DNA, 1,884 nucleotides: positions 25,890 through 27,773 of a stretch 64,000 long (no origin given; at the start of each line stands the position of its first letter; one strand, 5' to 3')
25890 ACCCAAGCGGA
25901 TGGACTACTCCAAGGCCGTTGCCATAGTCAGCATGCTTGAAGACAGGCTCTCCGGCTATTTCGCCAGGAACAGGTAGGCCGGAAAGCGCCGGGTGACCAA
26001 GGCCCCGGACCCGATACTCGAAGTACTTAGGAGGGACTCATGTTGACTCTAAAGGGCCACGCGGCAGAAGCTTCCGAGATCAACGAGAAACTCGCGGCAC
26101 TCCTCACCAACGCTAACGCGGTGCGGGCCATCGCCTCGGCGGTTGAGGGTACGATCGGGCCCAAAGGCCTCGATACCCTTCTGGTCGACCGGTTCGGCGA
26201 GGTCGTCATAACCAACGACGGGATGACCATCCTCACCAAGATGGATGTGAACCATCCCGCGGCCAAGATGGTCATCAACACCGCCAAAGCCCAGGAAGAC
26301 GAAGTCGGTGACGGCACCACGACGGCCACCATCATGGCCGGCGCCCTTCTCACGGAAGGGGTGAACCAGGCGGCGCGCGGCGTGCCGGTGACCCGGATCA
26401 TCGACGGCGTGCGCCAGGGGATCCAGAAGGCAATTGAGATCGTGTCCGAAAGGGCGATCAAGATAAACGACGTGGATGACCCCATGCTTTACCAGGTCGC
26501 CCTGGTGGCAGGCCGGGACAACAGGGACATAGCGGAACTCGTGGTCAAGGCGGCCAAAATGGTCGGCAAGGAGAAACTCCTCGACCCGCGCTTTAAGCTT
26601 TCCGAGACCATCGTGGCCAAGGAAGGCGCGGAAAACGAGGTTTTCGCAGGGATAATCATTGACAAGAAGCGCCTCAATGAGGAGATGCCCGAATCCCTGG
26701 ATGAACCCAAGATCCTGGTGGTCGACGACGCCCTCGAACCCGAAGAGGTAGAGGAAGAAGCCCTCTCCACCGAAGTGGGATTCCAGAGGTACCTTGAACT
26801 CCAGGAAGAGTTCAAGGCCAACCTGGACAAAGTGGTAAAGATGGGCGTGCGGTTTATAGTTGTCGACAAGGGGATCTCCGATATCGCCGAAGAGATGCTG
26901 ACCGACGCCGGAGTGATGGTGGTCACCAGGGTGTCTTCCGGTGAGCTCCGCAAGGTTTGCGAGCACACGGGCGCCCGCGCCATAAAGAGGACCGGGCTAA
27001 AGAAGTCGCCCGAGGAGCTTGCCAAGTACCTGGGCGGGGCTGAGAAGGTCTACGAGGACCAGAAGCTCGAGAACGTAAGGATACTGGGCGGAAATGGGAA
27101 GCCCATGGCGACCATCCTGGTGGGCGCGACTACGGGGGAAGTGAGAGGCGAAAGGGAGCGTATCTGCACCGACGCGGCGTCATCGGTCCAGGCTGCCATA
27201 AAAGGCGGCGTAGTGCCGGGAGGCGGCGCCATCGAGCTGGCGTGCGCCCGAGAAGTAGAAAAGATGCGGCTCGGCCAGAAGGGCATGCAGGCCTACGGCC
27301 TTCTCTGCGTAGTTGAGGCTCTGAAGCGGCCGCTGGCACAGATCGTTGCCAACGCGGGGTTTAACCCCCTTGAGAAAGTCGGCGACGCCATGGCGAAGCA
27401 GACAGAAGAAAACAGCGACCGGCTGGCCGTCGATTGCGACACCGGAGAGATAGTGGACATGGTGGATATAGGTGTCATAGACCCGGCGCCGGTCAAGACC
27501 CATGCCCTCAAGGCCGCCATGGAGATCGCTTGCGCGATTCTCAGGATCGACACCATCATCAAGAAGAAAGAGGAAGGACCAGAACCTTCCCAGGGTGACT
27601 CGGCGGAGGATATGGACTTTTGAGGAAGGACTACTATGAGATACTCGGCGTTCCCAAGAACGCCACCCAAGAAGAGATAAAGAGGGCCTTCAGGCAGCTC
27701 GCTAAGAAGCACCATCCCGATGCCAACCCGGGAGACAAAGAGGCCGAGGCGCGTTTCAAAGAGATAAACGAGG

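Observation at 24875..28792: HrcA/CIRCE heat-shock operon in which grpE-dnaK are replaced by an archaeal-type (group II/III) chaperonin: CIRCE-hrcA-cpn-dnaJ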

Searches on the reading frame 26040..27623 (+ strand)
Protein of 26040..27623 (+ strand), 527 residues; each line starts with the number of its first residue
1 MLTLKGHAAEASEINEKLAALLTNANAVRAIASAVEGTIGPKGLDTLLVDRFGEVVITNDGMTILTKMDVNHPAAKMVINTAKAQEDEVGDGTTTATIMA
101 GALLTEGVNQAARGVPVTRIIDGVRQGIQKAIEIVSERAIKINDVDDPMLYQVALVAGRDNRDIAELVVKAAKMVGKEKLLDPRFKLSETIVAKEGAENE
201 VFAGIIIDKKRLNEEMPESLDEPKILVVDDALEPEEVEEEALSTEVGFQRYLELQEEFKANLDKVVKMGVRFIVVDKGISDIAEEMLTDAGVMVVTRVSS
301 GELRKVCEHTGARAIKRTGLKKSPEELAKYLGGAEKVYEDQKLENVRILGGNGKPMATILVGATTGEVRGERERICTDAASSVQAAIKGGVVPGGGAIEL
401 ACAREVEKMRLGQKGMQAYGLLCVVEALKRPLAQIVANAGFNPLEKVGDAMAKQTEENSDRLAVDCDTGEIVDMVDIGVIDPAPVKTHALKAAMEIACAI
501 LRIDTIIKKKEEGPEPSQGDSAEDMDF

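Call 3: search_protein_families(library=pfam, proteins=[window:26040-27623:+])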
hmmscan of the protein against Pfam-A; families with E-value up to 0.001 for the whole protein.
window:26040-27623:+ (527 aa): 1 family
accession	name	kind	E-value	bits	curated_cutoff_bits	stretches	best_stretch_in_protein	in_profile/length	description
PF00118.29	Cpn60_TCP1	-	5.9e-115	385.2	34.3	1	31-510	1-489/490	TCP-1/cpn60 chaperonin family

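Call 5: search_solved_structures(query=window:26040-27623:+, max_evalue=0.001, show_alignments=1)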
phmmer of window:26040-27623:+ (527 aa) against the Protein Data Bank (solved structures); distinct sequences matched with E-value up to 0.001: 164 (the best 60 are shown).
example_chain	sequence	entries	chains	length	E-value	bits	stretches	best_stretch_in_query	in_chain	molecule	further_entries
9rwq_N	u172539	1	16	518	4.5e-202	675.1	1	8-517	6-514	Ancestral Group II Chaperonin (ACII)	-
5x9u_A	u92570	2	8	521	1.3e-149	502.1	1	10-511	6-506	Thermosome, alpha subunit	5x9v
9rwp_A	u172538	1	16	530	1.7e-89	303.9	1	20-513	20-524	Ancestral Group II Chaperonin (ACII)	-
1a6d_A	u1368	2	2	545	3.9e-71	243.4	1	20-524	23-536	THERMOSOME (ALPHA SUBUNIT)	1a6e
3j1e_A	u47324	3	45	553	2.9e-68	233.9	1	20-515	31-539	Chaperonin beta subunit | Chaperonin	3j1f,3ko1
1q3r_A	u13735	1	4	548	4.4e-68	233.3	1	24-520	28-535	Thermosome alpha subunit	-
1q3s_A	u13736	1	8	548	1.3e-67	231.7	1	24-520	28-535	Thermosome alpha subunit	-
1q2v_A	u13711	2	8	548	6e-67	229.6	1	24-520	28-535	Thermosome alpha subunit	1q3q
6xhi_A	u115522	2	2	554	1.9e-64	221.3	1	19-518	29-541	Thermosome subunit beta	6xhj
4xcg_B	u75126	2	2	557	2e-64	221.3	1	19-518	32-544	Thermosome subunit beta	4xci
4xcd_A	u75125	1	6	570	2.1e-64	221.2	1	19-518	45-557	Thermosome subunit beta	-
1a6d_B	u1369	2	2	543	2.6e-62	214.3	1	20-523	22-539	THERMOSOME (BETA SUBUNIT)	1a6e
5w79_A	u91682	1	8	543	1e-61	212.3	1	24-521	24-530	Chaperonin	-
3j1b_A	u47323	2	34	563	8.1e-60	206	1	15-509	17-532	Chaperonin alpha subunit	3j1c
3kfb_A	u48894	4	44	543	1.4e-59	205.3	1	24-521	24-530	Chaperonin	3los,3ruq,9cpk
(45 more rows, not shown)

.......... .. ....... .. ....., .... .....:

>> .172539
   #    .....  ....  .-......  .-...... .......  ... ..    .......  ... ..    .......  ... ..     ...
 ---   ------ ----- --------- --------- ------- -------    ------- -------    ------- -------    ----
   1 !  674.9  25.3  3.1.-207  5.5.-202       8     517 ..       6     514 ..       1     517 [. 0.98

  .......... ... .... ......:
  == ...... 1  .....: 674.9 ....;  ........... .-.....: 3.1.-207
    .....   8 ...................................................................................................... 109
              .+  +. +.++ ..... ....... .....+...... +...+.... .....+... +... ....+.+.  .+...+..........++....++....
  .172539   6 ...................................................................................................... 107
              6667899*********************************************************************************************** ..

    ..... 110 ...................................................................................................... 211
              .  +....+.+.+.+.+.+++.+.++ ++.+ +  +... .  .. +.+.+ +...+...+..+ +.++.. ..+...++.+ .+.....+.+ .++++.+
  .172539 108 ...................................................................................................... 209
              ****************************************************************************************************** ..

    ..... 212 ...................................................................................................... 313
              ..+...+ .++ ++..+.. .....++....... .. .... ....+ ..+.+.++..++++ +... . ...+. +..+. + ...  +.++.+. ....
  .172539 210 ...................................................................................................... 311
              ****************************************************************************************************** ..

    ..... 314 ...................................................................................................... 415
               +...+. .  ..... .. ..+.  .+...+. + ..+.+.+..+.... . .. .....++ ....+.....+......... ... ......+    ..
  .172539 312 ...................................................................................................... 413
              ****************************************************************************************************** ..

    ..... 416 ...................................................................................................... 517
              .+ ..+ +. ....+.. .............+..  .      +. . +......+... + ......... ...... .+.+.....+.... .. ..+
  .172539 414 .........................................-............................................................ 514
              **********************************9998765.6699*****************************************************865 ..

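Call 6: search_protein_families(library=ncbifam, proteins=[window:26040-27623:+])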
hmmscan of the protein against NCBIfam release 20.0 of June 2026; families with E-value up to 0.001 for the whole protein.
window:26040-27623:+ (527 aa): 19 families
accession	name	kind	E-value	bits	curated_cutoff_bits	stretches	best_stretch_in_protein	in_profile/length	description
NF041082.2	thermosome_alpha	equivalog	9.5e-93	311.8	450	1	19-508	17-517/519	thermosome subunit alpha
NF041083.2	thermosome_beta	equivalog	8e-92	308.9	400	1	17-508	15-518/520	thermosome subunit beta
TIGR02339.1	thermosome_arch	subfamily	1.2e-91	308.1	671.1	1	17-508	14-519/521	thermosome subunit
TIGR02344.1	chap_CCT_gamma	equivalog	4.3e-65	220.2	553.45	1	20-508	17-521/526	T-complex protein 1 subunit gamma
TIGR02340.1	chap_CCT_alpha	equivalog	4.1e-63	213.9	800.2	1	23-512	16-532/536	T-complex protein 1 subunit alpha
TIGR02343.1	chap_CCT_epsi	equivalog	1.9e-62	211.6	710.5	1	18-509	26-531/532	T-complex protein 1 subunit epsilon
TIGR02345.1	chap_CCT_eta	equivalog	4.4e-59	200.2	669.2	1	15-511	14-522/523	T-complex protein 1 subunit eta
NF009487.0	PRK12849.1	subfamily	6.7e-55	186.3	352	2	326-519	347-532/543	chaperonin GroEL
TIGR02342.1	chap_CCT_delta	equivalog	6.3e-52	176.8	695.35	1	23-508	13-515/517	T-complex protein 1 subunit delta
TIGR02346.1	chap_CCT_theta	equivalog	1.4e-51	175.6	455.9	1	19-518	18-529/531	T-complex protein 1 subunit theta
NF000592.1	PRK00013.1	subfamily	2.1e-47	161.8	397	2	25-229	15-222/524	chaperonin GroEL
TIGR02348.1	GroEL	equivalog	2.8e-46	158.1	582.1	2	26-182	16-174/526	chaperonin GroEL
NF009488.0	PRK12850.1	subfamily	4.6e-45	154.1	475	2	336-523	358-537/544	chaperonin GroEL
NF009489.0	PRK12851.1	subfamily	1.7e-42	145.5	464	2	26-181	18-175/541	chaperonin GroEL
TIGR02347.1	chap_CCT_zeta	equivalog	2.7e-42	145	587.15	1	11-508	8-524/531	T-complex protein 1 subunit zeta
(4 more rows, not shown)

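Call 11: find_related_loci(query=window:26040-27623:+, collection=genome_contigs, flank=10000)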
Query window:26040-27623:+ (527 aa) in genome_contigs; peptide patterns used: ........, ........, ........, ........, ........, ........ (x = any residue, [..] = any of these).
599 stretches matched a pattern (row limit reached: there are more); 33 encode a relative of the query (tblastn E <= 1e-3); 31 distinct loci.
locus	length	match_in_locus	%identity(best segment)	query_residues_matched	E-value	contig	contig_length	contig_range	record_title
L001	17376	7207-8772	88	2-523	0e+0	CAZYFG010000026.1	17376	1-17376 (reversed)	MAG TPA_asm: uncultured Eubacteriales bacterium isolate SRP239243_co1_308 genome assembly, contig: NODE_5381_length_1737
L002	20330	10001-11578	83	2-527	0e+0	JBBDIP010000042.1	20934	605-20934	MAG: Bacillota bacterium isolate LejiaA_60_10 Lejia_A_3796_length_20934_cov_6, whole genome shotgun sequence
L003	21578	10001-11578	80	2-527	0e+0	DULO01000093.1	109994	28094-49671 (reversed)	MAG TPA_asm: Candidatus Fermentithermobacillaceae bacterium isolate AS04akNAM_124 35480_AS04, whole genome shotgun seque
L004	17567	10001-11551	77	2-516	0e+0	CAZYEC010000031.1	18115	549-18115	MAG TPA_asm: uncultured Eubacteriales bacterium isolate binchicken_co39_290 genome assembly, contig: NODE_7508_length_18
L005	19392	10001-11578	88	2-527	0e+0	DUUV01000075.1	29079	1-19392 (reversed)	MAG TPA_asm: Candidatus Fermentithermobacillaceae bacterium isolate AS08sgBPME_276 92599_AS08, whole genome shotgun sequ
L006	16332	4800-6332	80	2-513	0e+0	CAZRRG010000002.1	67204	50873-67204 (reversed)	MAG TPA_asm: uncultured Eubacteriales bacterium isolate binchicken_co117_464 genome assembly, contig: NODE_777_length_67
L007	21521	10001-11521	80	7-513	0e+0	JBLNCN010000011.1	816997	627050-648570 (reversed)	MAG: Bacillota bacterium isolate MAG124 PRJNA950955_bin31_renamed_10, whole genome shotgun sequence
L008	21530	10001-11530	76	2-512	0e+0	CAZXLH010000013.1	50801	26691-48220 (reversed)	MAG TPA_asm: uncultured Eubacteriales bacterium isolate SRP192927_co8_49 genome assembly, contig: NODE_462_length_50801_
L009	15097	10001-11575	69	2-527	0e+0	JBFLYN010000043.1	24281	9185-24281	MAG: Bacillota bacterium isolate MAG086 MAG086_43, whole genome shotgun sequence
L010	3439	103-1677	68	2-527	0e+0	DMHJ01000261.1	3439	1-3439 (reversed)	MAG TPA_asm: Clostridiales bacterium UBA8153 contig_1782, whole genome shotgun sequence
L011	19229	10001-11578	91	2-527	0e+0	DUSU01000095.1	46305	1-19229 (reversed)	MAG TPA_asm: Candidatus Fermentithermobacillaceae bacterium isolate AS04akNAM_77 59285_AS04, whole genome shotgun sequen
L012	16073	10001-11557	67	12-527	0e+0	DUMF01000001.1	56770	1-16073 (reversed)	MAG TPA_asm: Bacillota bacterium isolate AS04akNAM_41 4075_AS04, whole genome shotgun sequence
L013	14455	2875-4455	69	2-527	0e+0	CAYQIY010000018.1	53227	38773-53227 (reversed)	MAG TPA_asm: uncultured Pseudomonadota bacterium isolate SRP241326_co3_322 genome assembly, contig: NODE_1018_length_532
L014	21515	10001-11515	72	7-511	0e+0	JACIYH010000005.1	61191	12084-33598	MAG: Bacillota bacterium isolate MAG-73 Firmicutes_C3_bin32_Scaffold_5, whole genome shotgun sequence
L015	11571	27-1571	71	7-524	0e+0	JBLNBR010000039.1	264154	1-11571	MAG: Ignavibacteriales bacterium isolate MAG146 PRJNA950955_bin8_renamed_38, whole genome shotgun sequence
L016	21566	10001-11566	66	10-527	0e+0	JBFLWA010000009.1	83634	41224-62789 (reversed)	MAG: Bacillota bacterium isolate MAG020 MAG020_9, whole genome shotgun sequence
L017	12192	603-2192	69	2-527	0e+0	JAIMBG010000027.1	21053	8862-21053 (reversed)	MAG: Acetobacteraceae bacterium isolate HOT.MB2.46 NODE_2435_length_21053_cov_6.515685, whole genome shotgun sequence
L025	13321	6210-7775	66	1-524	0e+0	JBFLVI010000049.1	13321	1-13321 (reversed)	MAG: Bacillota bacterium isolate MAG002 MAG002_49, whole genome shotgun sequence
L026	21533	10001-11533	65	2-512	0e+0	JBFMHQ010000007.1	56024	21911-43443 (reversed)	MAG: Bacillota bacterium isolate MAG328 MAG328_7, whole genome shotgun sequence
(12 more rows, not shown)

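Call 23: find_encoding_contigs(protein=window:26040-27623:+, flank=10000, max_places=6)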
Protein window:26040-27623:+ (527 aa): 22 contigs read that carry it; 6 places shown.
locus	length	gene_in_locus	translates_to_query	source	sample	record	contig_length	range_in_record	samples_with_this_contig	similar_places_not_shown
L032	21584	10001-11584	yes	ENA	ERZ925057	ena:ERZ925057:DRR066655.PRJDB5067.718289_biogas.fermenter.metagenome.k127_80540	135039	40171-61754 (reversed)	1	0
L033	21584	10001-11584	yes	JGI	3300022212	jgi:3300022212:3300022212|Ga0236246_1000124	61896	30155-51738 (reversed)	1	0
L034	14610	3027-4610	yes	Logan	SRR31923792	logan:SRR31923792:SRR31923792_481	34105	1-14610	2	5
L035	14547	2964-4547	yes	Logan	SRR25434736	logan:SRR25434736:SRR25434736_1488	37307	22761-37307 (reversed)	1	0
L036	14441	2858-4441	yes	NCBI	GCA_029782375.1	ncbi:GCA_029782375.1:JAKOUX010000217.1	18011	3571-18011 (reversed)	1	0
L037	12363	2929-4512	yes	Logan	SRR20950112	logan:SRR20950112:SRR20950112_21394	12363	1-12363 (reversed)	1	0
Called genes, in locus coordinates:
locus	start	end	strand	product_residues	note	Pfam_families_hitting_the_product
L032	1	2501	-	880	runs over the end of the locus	PF00133:tRNA-synt_1, PF09334:tRNA-synt_1g, PF13603:tRNA-synt_1_2, PF09334:tRNA-synt_1g (weak), PF08264:Anticodon_1, PF10458:Val_tRNA-synt_C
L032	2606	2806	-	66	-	-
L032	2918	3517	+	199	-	-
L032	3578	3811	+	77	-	PF13487:HD_5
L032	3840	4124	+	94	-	-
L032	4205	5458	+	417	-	PF12671:Amidase_6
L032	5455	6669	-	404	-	PF00990:GGDEF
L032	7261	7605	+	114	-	PF04020:Phage_holin_4_2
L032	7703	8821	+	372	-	PF07454:SpoIIP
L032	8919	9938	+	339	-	PF01628:HrcA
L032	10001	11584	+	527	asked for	PF00118:Cpn60_TCP1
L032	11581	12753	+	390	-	PF00226:DnaJ, PF01556:DnaJ_C, PF27659:CHP02642 (faint), PF00684:DnaJ_CXXCXGXG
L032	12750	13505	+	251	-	PF04452:Methyltrans_RNA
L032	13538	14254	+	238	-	PF01522:Polysacc_deac_1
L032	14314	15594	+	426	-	PF00919:UPF0004, PF04055:Radical_SAM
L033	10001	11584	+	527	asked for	PF00118:Cpn60_TCP1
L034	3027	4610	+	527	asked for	PF00118:Cpn60_TCP1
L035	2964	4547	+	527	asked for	PF00118:Cpn60_TCP1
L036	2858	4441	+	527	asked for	PF00118:Cpn60_TCP1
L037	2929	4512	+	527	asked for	PF00118:Cpn60_TCP1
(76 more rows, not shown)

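Call 34: find_homologous_proteins(query=L016:12209-14002:+, max_evalue=1e-50)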
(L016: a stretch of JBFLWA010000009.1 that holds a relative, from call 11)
Query L016:12209-14002:+ (598 aa): 8000 proteins with E <= 1e-50 among 8000 candidates; the best 120 are listed.
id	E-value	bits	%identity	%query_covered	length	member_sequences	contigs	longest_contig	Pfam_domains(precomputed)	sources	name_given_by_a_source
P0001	0.0e+0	1220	97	99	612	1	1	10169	PF00012.27,PF01968.25,PF06723.20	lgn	-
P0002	0.0e+0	1010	80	99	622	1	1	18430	PF00012.27,PF06723.20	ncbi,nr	ncbi:MAG: molecular chaperone DnaK [Negativicutes bacterium]|nr:molecular chaperone DnaK [Negativicu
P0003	3.1e-297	1005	81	95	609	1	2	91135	PF00012.27,PF06723.20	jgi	-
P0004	4.9e-297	1004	81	95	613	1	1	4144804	PF00012.27,PF06723.20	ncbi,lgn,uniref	ncbi:Chaperone protein DnaK [Sporomusa carbonis]|uniref:molecular chaperone DnaK n=1 Tax=Sporomusa c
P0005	6.4e-297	1004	81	95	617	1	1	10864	PF00012.27,PF06723.20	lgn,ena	-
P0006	7.2e-297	1003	79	99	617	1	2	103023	PF00012.27,PF06723.20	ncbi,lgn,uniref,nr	ncbi:chaperone protein DnaK [Thermosinus carboxydivorans Nor1]|uniref:Chaperone protein DnaK n=1 Tax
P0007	9.4e-297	1003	81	95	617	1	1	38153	PF00012.27,PF06723.20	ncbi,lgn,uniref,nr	ncbi:molecular chaperone DnaK [Sporolituus thermophilus]|uniref:Chaperone protein DnaK n=1 Tax=Sporo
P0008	2.4e-295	998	81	95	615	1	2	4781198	PF00012.27,PF06723.20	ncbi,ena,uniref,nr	ncbi:MAG TPA: molecular chaperone DnaK [Methylomusa anaerophila]|uniref:Chaperone protein DnaK n=1 T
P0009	3.4e-295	998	78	99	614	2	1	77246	PF00012.27,PF06723.20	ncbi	-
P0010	1.2e-294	996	80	95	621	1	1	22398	PF00012.27,PF06723.20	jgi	jgi:molecular chaperone DnaK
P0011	1.7e-294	996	81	96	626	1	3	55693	PF00012.27,PF06723.20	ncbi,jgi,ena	-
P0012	2.1e-294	995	80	95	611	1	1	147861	PF00012.27,PF06723.20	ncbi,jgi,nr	ncbi:MAG TPA: molecular chaperone DnaK [Clostridia bacterium]|nr:molecular chaperone DnaK [Clostridi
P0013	2.9e-294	995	79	99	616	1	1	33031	PF00012.27,PF06723.20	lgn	-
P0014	6.8e-294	994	80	95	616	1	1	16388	PF00012.27,PF06723.20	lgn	-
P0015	1.1e-293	993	78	99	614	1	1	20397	PF00012.27,PF06723.20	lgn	-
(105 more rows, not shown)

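Call 62: find_encoding_contigs(protein=P0131, flank=8000, max_places=4)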
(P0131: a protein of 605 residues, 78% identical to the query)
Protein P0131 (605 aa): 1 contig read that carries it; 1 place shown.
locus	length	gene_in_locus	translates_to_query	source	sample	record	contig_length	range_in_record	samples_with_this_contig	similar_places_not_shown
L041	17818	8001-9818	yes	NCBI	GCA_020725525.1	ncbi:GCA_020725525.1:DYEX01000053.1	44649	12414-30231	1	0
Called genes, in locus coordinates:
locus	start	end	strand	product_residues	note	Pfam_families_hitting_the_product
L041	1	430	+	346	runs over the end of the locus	PF07454:SpoIIP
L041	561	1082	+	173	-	PF04982:TM_HPP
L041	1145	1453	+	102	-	-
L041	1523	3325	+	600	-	PF00009:GTP_EFTU, PF03144:GTP_EFTU_D2, PF22042:EF-G_D2 (weak), PF00679:EFG_C, PF06421:LepA_C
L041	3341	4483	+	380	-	PF04055:Radical_SAM, PF06969:HemN_C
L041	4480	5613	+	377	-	PF01628:HrcA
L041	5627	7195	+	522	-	PF00118:Cpn60_TCP1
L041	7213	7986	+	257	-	PF01025:GrpE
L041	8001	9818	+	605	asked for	PF00012:HSP70, PF06723:MreB_Mbl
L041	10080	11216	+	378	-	PF00226:DnaJ, PF01556:DnaJ_C, PF15777:Anti-TRAP (faint), PF00684:DnaJ_CXXCXGXG, PF27439:DnaJ_C_2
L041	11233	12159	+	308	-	PF06325:PrmA, PF05175:MTS, PF01135:PCMT (weak), PF02475:TRM5-TYW2_MTfase, PF12847:Methyltransf_18 (weak), PF08241:Methyltransf_11, PF13649:Methyltransf_25, PF13847:Methyltransf_31, +1 more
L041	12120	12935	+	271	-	PF20260:PUA_4 (weak), PF04452:Methyltrans_RNA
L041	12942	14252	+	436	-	PF00919:UPF0004, PF04055:Radical_SAM, PF01938:TRAM (weak)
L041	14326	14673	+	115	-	PF11969:DcpS_C, PF01230:HIT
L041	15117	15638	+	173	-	PF24961:NfeD_membrane, PF01957:NfeD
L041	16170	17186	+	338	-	PF12127:FloA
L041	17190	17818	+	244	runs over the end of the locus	-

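Call 63: find_encoding_contigs(protein=P0124, flank=8000, max_places=4)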
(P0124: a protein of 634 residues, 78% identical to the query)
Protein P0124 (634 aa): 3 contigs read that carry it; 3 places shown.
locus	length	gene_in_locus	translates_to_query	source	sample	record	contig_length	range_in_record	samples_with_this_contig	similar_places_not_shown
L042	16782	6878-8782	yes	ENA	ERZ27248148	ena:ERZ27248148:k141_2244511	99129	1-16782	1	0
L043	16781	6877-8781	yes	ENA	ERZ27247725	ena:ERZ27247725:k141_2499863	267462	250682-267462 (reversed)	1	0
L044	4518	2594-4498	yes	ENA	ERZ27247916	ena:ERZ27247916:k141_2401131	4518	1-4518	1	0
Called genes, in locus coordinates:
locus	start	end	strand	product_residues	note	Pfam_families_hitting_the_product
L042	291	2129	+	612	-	PF00009:GTP_EFTU, PF22042:EF-G_D2 (weak), PF03144:GTP_EFTU_D2, PF14492:EFG_III (faint), PF00679:EFG_C, PF06421:LepA_C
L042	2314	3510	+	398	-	PF04055:Radical_SAM, PF06969:HemN_C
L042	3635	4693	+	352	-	PF01628:HrcA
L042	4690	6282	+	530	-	PF00118:Cpn60_TCP1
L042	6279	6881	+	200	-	-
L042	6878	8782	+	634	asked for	PF00012:HSP70, PF06723:MreB_Mbl, PF00012:HSP70, PF02782:FGGY_C (faint)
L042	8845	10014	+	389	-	PF00226:DnaJ, PF01556:DnaJ_C, PF00684:DnaJ_CXXCXGXG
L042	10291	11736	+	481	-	-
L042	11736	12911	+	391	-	PF01820:Dala_Dala_lig_N, PF02786:CPSase_L_D2, PF02222:ATP-grasp, PF07478:Dala_Dala_lig_C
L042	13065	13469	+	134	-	PF11969:DcpS_C, PF01230:HIT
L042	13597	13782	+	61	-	PF01165:Ribosomal_S21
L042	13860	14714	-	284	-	PF02585:PIG-L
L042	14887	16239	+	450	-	-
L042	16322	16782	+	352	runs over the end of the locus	PF12127:FloA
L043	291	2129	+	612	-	PF00009:GTP_EFTU, PF22042:EF-G_D2 (weak), PF03144:GTP_EFTU_D2, PF14492:EFG_III (faint), PF00679:EFG_C, PF06421:LepA_C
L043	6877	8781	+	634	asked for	PF00012:HSP70, PF06723:MreB_Mbl, PF00012:HSP70, PF02782:FGGY_C (faint)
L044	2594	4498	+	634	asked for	PF00012:HSP70, PF06723:MreB_Mbl, PF00012:HSP70, PF02782:FGGY_C (faint)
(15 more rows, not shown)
